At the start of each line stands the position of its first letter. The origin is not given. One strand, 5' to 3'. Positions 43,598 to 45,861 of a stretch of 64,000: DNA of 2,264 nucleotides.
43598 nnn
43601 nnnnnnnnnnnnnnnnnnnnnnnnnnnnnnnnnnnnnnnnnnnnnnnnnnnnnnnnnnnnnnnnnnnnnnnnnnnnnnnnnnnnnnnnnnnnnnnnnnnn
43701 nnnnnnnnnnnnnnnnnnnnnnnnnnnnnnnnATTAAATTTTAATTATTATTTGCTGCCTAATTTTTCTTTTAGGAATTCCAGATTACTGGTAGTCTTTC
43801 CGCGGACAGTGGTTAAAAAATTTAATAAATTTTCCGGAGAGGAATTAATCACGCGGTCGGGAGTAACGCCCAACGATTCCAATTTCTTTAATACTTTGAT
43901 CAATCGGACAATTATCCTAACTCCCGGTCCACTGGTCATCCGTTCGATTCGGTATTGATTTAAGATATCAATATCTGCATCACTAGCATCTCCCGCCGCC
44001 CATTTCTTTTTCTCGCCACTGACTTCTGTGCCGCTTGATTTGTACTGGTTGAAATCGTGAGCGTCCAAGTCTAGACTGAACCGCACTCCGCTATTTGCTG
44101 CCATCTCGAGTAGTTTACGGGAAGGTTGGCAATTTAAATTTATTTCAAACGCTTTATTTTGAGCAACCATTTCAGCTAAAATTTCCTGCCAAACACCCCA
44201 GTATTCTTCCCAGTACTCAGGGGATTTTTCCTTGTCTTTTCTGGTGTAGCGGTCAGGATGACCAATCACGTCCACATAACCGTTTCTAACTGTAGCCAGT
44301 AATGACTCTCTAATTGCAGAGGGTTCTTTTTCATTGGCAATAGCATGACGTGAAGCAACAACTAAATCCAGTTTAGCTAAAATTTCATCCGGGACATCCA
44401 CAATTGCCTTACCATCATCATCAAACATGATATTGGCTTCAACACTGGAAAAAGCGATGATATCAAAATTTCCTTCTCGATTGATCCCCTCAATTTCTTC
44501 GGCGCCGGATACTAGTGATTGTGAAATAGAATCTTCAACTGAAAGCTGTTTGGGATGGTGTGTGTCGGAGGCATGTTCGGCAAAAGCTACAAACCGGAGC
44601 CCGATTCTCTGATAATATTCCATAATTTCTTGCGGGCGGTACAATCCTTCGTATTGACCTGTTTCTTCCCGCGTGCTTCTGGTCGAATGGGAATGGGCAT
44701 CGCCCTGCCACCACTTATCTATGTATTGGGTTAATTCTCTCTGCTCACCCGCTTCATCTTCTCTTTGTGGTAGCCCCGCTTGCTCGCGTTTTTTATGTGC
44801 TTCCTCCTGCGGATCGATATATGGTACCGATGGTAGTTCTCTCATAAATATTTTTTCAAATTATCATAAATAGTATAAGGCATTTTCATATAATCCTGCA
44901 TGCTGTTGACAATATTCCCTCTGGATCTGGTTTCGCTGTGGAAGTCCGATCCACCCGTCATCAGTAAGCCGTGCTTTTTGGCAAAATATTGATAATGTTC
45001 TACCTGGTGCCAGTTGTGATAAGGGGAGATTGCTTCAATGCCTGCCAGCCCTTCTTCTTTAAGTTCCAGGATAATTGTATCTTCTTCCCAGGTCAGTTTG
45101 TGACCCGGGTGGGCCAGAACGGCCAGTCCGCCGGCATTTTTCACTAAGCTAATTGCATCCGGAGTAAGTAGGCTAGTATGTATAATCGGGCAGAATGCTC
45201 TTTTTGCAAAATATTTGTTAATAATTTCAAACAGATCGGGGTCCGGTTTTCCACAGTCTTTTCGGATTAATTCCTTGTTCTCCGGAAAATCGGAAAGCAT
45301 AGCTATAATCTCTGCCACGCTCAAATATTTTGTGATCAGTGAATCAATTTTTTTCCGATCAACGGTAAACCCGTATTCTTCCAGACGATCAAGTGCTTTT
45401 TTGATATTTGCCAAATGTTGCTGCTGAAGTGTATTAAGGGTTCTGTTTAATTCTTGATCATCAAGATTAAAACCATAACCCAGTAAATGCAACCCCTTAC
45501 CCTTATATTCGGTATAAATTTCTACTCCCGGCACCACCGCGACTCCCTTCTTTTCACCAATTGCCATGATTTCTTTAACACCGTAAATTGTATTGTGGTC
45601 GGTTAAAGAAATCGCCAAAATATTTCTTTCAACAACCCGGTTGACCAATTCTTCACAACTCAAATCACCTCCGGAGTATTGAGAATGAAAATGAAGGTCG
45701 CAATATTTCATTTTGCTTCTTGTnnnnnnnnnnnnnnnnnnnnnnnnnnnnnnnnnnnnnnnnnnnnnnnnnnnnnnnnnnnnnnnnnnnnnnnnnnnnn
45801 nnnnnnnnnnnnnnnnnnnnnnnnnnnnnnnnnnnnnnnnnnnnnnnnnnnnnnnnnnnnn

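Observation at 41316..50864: Duplicated alpha-glucan module without glgC: glgA2-GH57-GH57(UVR)-APH-like kinase-PHP-PHP-glgA1-GalT-like, all co-directional and overlapping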

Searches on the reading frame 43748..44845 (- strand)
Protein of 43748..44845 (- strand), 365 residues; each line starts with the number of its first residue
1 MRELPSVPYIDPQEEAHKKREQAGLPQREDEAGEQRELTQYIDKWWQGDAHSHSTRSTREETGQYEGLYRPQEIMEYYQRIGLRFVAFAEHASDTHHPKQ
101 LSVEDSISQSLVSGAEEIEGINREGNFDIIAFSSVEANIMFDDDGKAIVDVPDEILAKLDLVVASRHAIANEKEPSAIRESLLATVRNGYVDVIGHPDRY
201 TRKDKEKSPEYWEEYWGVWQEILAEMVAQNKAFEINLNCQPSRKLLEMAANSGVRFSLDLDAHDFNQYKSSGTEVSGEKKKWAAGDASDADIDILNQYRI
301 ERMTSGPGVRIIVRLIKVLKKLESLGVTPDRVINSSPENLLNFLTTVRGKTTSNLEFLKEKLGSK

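Call 3: search_protein_families(library=pfam, proteins=[window:43748-44845:-], max_evalue=0.01)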
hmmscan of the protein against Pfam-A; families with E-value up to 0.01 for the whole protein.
window:43748-44845:- (365 aa): 1 family
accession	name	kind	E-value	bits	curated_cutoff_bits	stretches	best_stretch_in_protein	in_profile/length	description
PF02811.25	PHP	-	0.00051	20.9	26.4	1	65-236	11-162/164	PHP domain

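Call 4: search_protein_families(library=ncbifam, proteins=[window:43748-44845:-], max_evalue=0.01)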
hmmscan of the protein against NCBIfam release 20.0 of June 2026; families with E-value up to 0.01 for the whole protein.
window:43748-44845:- (365 aa): 6 families
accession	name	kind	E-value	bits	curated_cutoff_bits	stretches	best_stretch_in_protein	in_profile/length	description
NF005928.0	PRK07945.1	equivalog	7.3e-19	68.3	250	1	15-268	67-301/337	PHP domain-containing protein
NF006375.0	PRK08609.1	equivalog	2e-16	59.7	426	1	38-286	326-552/571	DNA polymerase/3'-5' exonuclease PolX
NF006702.0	PRK09248.1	domain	3.4e-13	49.7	264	1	129-199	67-135/246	PHP domain-containing protein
NF006251.0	PRK08392.1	equivalog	9.9e-10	38.2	212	1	111-266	46-188/216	hypothetical protein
TIGR01856.1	hisJ_fam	subfamily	2e-05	24.4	90.2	1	185-267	150-242/252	histidinol-phosphatase HisJ family protein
NF038032.1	CehA_McbA_metalo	domain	0.0026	17.2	80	1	44-118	1-67/315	CehA/McbA family metallohydrolase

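Call 13: search_solved_structures(query=window:43748-44845:-, max_evalue=0.1)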
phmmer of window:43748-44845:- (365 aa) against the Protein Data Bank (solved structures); distinct sequences matched with E-value up to 0.1: 5.
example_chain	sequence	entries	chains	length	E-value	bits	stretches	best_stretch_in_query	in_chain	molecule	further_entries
1m65_A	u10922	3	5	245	5.4e-05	25.6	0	134-199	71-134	Hypothetical protein ycdX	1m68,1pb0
3b0y_A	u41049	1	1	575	7.8e-05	25.1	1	48-283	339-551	DNA polymerase beta family (X family)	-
3au2_A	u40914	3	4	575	8e-05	25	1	48-283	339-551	DNA polymerase beta family (X family)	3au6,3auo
3b0x_A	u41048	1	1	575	8e-05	25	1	48-283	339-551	DNA polymerase beta family (X family)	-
2w9m_A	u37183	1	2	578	0.0013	21.1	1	71-197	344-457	POLYMERASE X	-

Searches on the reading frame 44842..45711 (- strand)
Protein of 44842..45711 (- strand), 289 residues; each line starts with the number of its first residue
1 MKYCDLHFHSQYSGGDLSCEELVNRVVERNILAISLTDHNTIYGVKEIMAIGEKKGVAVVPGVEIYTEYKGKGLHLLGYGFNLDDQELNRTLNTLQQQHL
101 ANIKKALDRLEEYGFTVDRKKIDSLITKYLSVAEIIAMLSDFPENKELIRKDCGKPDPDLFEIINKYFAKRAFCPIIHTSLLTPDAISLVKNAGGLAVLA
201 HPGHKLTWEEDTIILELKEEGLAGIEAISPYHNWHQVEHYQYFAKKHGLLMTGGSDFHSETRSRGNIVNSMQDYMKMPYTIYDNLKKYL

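Call 3: search_protein_families(library=pfam, proteins=[window:44842-45711:-], max_evalue=0.01)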
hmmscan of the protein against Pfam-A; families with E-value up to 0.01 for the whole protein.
window:44842-45711:- (289 aa): 1 family
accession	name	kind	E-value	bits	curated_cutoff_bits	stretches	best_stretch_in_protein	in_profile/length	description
PF02811.25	PHP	-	1e-12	49.1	26.4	1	5-130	1-115/164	PHP domain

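Call 4: search_protein_families(library=ncbifam, proteins=[window:44842-45711:-], max_evalue=0.01)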
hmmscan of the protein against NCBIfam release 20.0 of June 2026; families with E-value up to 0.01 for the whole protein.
window:44842-45711:- (289 aa): 17 families
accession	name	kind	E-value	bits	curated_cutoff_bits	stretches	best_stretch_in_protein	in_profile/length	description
NF041577.1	nside_bi_sphtase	equivalog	7e-39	133.6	400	1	2-266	2-258/276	3',5'-nucleoside bisphosphate phosphatase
NF047791.1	RNaseRnm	equivalog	1e-28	100.4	375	1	4-260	3-252/275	RNase RNM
NF041661.1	Cycl_ph_dihydrol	equivalog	5.6e-27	94.7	500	1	5-260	1-246/259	phosphoribosyl 1,2-cyclic phosphate 1,2-diphosphodiesterase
NF038032.1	CehA_McbA_metalo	domain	6.1e-15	55.4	80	2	4-95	5-92/315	CehA/McbA family metallohydrolase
NF045780.1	TrlF_fam_ATP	equivalog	5.1e-11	42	350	1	4-105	8-124/944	TrlF family AAA-like ATPase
NF005298.0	PRK06826.1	equivalog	1.4e-09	36.3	1260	1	1-70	3-74/1151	DNA polymerase III subunit alpha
NF004226.0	PRK05673.1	equivalog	2.3e-08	32.4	1002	1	1-75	4-76/1146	DNA polymerase III subunit alpha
TIGR00594.1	polc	superfamily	4.3e-08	31.7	434.35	1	3-69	1-69/1022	DNA polymerase III subunit alpha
NF007079.0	PRK09532.1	equivalog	5.7e-08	31.4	1525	1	1-66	1-68/876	DNA polymerase III subunit alpha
NF005617.0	PRK07374.1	equivalog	6.3e-07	27.7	1653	1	1-66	1-68/1170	DNA polymerase III subunit alpha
NF004225.0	PRK05672.1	subfamily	8.2e-07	27.4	939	1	2-80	5-86/1047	error-prone DNA polymerase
NF004981.0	PRK06361.1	equivalog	7.2e-06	25.5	117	1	4-65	2-71/217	histidinol phosphate phosphatase domain-containing protein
NF001688.0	PRK00448.1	equivalog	6.8e-05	20.6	873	1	4-67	339-404/1445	PolC-type DNA polymerase III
NF005516.0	PRK07135.1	equivalog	9.2e-05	20.8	1084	1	1-68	2-71/974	DNA polymerase III DnaE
TIGR01405.1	polC_Gram_pos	equivalog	0.00016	19.5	1043.45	1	4-67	105-170/1211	DNA polymerase III subunit alpha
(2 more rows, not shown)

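Call 12: search_solved_structures(query=window:44842-45711:-, max_evalue=0.01)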
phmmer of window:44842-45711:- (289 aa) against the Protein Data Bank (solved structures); distinct sequences matched with E-value up to 0.01: 4.
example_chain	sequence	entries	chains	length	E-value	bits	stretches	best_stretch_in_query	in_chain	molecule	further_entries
2yb1_A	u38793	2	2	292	4.8e-23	85.6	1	3-266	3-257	AMIDOHYDROLASE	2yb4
9etk_A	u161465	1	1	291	4.3e-15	59.5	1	4-259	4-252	Metal-dependent phosphoesterases (PHP family)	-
7ug9_A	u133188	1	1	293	1.6e-14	57.6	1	4-259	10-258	5'-3' exoribonuclease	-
3e0f_A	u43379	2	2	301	1.3e-13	54.6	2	180-266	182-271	Putative Metal-dependent Phosphoesterase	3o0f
